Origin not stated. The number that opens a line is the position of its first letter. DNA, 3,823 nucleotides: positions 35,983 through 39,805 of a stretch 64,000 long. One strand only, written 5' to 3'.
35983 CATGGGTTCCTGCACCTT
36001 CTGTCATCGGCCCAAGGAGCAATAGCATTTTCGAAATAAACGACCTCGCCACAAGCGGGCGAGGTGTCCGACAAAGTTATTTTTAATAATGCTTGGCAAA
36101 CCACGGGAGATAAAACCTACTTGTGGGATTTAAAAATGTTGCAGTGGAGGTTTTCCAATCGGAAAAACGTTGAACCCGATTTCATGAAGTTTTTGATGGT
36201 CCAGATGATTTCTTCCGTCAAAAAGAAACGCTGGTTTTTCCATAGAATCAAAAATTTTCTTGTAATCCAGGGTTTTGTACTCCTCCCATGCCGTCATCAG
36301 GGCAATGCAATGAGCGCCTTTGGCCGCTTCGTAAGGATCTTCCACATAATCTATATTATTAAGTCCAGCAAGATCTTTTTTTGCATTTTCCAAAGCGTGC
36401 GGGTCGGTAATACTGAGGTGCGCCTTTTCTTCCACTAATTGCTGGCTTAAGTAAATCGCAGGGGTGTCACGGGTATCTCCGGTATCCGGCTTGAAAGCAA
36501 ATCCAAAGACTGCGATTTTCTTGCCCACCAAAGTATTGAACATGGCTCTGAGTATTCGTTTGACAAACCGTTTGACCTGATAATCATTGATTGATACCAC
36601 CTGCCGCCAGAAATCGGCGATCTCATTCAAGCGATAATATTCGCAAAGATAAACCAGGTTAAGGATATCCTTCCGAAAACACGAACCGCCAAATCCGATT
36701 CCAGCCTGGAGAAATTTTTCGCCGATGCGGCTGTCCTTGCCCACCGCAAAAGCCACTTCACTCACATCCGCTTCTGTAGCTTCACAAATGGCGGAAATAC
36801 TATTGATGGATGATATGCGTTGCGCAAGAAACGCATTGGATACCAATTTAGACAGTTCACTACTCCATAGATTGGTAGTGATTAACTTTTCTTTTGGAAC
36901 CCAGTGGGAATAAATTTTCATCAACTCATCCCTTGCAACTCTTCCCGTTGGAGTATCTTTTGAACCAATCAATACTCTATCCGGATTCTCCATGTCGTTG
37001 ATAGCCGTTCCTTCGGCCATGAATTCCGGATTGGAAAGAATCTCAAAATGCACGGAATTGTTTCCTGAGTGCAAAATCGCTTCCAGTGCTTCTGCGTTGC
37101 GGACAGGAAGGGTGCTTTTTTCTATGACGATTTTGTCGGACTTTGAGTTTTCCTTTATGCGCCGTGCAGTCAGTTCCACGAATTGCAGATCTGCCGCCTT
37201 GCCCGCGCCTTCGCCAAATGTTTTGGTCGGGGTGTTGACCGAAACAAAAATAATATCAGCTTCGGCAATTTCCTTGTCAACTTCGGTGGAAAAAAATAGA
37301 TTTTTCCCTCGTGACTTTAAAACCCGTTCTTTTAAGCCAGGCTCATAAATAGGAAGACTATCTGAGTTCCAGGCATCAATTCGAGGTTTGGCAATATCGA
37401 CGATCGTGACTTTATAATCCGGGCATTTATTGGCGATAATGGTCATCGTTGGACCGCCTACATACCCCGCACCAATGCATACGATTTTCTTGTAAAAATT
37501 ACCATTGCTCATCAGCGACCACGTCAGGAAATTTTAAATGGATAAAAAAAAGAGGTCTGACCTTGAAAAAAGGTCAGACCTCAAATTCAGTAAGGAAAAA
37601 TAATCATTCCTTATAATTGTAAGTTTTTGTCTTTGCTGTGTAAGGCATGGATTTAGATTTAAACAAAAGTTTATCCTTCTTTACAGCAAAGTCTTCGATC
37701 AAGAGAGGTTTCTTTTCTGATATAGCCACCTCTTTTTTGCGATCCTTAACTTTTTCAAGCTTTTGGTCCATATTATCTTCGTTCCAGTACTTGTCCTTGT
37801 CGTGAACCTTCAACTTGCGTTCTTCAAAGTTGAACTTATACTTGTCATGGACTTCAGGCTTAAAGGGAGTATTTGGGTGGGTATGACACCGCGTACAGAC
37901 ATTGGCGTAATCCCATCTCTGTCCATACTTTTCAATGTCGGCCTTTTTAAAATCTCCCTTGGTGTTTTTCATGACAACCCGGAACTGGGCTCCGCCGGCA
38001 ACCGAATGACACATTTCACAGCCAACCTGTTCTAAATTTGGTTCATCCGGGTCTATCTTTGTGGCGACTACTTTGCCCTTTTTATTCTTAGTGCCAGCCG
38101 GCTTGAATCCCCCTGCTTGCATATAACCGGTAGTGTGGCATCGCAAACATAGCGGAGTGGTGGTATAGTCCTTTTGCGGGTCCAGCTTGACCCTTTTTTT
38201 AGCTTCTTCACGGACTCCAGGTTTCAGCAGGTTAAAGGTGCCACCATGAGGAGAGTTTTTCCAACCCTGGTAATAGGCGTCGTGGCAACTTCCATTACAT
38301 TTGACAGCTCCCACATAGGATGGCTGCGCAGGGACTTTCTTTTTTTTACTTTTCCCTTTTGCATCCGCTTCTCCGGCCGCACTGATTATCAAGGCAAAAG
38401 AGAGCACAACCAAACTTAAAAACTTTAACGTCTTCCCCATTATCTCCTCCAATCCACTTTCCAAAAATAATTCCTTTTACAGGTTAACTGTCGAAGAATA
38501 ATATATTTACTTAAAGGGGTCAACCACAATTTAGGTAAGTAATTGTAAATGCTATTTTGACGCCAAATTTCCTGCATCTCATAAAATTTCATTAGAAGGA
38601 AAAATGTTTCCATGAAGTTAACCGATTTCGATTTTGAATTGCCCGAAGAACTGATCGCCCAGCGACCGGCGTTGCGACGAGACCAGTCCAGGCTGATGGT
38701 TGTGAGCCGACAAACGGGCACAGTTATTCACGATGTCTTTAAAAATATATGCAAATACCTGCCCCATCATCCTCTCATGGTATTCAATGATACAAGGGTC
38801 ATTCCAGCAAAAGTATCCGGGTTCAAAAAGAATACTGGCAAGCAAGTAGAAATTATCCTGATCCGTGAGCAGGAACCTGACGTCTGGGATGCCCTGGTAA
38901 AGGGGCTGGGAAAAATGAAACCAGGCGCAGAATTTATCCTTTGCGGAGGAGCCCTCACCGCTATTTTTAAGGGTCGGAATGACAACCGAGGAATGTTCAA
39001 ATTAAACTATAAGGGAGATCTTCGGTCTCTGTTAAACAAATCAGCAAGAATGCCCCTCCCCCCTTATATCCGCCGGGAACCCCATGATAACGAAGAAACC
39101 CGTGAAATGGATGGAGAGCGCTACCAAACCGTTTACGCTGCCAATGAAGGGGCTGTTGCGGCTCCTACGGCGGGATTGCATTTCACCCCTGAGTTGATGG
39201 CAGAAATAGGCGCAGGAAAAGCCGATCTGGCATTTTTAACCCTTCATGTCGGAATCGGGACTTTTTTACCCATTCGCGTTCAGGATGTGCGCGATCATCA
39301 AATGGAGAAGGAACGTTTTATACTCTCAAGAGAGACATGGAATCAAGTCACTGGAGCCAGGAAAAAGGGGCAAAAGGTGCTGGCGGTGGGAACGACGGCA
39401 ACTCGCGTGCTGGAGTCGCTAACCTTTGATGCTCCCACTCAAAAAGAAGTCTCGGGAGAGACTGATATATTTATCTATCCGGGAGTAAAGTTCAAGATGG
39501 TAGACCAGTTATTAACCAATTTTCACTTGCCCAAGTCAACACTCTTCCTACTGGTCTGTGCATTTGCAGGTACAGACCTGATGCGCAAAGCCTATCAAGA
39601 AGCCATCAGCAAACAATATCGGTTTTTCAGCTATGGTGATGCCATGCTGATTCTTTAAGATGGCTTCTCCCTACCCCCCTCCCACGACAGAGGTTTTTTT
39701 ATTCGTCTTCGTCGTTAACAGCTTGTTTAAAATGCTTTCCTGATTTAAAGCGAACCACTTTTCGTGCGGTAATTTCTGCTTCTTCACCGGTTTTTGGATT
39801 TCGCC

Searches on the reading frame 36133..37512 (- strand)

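Call 67: search_protein_families(library=pfam, proteins=[window:36133-37512:-], max_evalue=0.001)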
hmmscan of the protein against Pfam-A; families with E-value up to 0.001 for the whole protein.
window:36133-37512:- (460 aa): 3 families
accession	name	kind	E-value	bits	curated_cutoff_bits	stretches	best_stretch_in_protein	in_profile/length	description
PF03721.20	UDPG_MGDP_dh_N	-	6.3e-58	195.9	27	1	8-192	1-183/187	UDP-glucose/GDP-mannose dehydrogenase family, NAD binding domain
PF03720.21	UDPG_MGDP_dh_C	-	5.8e-31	107.4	30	1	334-438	1-102/103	UDP-glucose/GDP-mannose dehydrogenase family, UDP binding domain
PF00984.24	UDPG_MGDP_dh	-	2.5e-30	104.8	25.4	1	216-310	1-93/94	UDP-glucose/GDP-mannose dehydrogenase family, central domain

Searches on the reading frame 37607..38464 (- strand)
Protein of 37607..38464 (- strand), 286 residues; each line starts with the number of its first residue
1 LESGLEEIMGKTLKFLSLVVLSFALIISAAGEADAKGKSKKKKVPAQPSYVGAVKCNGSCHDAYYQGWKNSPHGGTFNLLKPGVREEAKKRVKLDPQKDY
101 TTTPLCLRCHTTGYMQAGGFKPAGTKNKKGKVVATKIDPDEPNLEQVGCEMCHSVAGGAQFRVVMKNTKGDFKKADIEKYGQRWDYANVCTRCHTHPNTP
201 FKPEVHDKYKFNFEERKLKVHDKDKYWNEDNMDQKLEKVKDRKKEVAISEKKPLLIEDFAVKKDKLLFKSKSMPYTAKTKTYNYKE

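Call 67: search_protein_families(library=pfam, proteins=[window:37607-38464:-], max_evalue=0.001)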
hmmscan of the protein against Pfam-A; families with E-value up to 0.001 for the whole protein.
window:37607-38464:- (286 aa): 3 families
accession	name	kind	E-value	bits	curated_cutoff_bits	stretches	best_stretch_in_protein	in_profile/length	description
PF13435.11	Cytochrome_C554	-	7.3e-17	62.5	20.8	1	59-154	4-84/84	Cytochrome c554 and c-prime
PF14522.11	Cytochrome_C7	-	8e-05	22.8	24.8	0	145-199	12-53/67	Cytochrome c7 and related cytochrome c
PF22113.1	Mtrc-MtrF_II-IV_dom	-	0.00087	19.3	30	0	54-156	82-166/176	Outer membrane cytochrome MtrC/MtrF-like, domains II/IV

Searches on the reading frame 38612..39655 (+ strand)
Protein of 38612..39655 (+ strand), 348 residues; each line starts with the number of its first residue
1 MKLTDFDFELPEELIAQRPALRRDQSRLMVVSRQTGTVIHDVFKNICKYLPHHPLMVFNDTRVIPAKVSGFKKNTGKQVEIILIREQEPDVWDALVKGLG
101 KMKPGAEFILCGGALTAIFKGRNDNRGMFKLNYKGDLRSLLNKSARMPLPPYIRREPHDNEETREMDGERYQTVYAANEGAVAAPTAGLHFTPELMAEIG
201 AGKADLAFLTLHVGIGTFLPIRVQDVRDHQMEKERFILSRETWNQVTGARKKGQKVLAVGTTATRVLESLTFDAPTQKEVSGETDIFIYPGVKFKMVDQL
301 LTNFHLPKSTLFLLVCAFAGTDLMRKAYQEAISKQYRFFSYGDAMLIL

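Call 67: search_protein_families(library=pfam, proteins=[window:38612-39655:+], max_evalue=0.001)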
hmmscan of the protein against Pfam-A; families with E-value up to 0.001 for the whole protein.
window:38612-39655:+ (348 aa): 1 family
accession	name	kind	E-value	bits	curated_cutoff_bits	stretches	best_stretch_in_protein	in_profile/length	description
PF02547.20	Queuosine_synth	-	9.6e-125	416.4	25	1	4-347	2-322/322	Queuosine biosynthesis protein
